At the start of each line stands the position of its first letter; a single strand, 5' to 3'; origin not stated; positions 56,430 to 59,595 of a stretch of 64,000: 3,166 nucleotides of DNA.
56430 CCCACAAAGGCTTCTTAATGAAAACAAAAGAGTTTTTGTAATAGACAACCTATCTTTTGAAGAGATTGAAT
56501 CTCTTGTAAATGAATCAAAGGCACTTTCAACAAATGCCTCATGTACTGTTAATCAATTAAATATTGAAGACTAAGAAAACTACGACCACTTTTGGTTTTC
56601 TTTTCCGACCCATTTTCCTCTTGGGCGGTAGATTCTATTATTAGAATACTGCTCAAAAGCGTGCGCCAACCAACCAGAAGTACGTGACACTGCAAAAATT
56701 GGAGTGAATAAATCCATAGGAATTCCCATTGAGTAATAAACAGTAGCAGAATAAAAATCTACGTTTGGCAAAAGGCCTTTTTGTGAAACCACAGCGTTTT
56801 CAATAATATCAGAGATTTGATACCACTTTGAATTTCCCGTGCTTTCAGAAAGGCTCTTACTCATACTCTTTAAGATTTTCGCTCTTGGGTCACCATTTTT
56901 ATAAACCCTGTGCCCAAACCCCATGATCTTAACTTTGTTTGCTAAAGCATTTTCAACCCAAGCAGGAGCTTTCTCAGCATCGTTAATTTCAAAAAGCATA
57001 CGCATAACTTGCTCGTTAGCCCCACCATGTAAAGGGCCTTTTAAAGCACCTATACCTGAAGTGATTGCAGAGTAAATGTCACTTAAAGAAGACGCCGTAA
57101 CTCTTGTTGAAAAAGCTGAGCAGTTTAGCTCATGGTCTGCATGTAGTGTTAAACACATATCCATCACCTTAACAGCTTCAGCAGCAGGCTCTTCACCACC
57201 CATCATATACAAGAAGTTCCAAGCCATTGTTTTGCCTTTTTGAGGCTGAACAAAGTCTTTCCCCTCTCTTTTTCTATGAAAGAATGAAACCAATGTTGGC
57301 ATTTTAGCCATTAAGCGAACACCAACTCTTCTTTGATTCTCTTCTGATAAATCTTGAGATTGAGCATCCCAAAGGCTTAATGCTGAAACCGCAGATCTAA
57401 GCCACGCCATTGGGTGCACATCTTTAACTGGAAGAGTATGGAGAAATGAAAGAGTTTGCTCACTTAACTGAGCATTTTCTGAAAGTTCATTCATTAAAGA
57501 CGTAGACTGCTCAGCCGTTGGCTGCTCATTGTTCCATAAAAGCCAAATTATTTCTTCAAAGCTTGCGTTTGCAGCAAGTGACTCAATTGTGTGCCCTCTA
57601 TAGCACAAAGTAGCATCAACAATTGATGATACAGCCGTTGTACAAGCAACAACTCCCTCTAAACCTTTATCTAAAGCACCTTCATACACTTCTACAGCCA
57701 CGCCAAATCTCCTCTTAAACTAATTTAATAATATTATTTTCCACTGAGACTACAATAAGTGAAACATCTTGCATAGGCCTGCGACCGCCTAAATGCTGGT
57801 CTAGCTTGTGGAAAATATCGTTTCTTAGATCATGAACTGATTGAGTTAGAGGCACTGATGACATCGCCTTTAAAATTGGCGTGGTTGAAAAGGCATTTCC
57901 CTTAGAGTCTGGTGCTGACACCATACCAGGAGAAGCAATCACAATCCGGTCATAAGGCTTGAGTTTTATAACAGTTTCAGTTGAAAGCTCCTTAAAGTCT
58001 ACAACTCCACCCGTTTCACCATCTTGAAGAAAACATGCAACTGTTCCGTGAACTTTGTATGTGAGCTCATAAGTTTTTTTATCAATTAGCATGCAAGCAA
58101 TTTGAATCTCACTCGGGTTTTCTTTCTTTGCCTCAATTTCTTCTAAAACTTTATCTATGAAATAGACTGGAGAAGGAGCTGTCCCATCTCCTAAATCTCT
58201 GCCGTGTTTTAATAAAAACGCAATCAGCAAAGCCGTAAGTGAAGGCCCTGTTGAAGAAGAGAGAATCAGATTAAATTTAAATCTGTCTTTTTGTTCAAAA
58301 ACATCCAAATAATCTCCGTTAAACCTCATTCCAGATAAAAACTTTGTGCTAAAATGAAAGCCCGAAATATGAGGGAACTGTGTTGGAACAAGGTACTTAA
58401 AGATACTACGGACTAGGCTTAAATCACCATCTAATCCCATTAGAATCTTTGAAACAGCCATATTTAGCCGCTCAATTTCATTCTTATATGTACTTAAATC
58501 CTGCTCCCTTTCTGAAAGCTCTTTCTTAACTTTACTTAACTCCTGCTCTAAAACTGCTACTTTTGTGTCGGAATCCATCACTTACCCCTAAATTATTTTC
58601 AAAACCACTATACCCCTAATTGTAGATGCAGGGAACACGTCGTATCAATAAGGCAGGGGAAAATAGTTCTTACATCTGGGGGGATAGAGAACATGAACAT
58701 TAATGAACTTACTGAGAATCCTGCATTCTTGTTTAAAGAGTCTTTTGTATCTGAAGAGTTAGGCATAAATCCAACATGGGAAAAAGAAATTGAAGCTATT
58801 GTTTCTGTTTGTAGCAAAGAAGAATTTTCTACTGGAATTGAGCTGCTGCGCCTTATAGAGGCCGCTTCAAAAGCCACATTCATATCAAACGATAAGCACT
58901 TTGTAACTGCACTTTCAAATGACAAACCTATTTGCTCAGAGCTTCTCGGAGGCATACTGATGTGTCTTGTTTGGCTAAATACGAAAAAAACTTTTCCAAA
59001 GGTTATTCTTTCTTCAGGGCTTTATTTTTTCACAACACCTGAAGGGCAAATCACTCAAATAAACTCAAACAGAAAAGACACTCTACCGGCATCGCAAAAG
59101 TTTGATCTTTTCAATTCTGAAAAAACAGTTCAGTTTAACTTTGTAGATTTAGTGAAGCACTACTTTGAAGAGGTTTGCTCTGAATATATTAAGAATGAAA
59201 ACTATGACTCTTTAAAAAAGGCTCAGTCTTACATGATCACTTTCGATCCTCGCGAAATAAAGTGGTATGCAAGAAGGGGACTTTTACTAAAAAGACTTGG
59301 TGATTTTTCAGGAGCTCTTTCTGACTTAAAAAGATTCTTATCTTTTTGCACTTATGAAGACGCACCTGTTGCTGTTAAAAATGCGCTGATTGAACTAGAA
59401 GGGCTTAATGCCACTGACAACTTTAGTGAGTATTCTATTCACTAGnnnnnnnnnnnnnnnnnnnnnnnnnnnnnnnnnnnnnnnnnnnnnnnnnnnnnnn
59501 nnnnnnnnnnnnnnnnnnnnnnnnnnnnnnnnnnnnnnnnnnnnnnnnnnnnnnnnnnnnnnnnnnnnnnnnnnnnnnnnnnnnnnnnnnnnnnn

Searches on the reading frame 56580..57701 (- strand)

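Call 13: search_protein_families(library=pfam, proteins=[window:56580-57701:-], max_evalue=0.01)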
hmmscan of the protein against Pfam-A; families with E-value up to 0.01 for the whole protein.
window:56580-57701:- (373 aa): 1 family
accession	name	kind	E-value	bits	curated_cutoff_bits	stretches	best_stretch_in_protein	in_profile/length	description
PF00285.26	Citrate_synt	-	3.8e-133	444.4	27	1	13-361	1-357/357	Citrate synthase, C-terminal domain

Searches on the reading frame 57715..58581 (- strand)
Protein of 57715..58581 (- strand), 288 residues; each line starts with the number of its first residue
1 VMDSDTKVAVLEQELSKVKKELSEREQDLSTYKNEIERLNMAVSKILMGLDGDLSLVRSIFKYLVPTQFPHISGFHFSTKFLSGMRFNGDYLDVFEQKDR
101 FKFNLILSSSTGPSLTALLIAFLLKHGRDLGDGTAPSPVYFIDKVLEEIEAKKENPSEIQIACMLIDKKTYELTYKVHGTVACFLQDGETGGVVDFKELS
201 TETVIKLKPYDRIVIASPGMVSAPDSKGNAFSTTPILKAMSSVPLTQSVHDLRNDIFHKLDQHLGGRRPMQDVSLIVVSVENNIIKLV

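Call 13: search_protein_families(library=pfam, proteins=[window:57715-58581:-], max_evalue=0.01)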
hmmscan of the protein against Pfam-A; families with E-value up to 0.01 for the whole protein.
window:57715-58581:- (288 aa): 1 family
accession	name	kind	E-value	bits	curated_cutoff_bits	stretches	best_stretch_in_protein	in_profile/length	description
PF07228.17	SpoIIE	-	0.0001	22.7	25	1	202-280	115-191/192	Stage II sporulation protein E (SpoIIE)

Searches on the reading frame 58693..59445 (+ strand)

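Call 13: search_protein_families(library=pfam, proteins=[window:58693-59445:+], max_evalue=0.01)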
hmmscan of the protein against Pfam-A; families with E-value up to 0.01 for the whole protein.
window:58693-59445:+ (250 aa): 1 family
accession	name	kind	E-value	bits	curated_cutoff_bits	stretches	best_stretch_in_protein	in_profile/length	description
PF13371.12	TPR_9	-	2.8e-09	37.3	35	1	165-220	5-60/73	Tetratricopeptide repeat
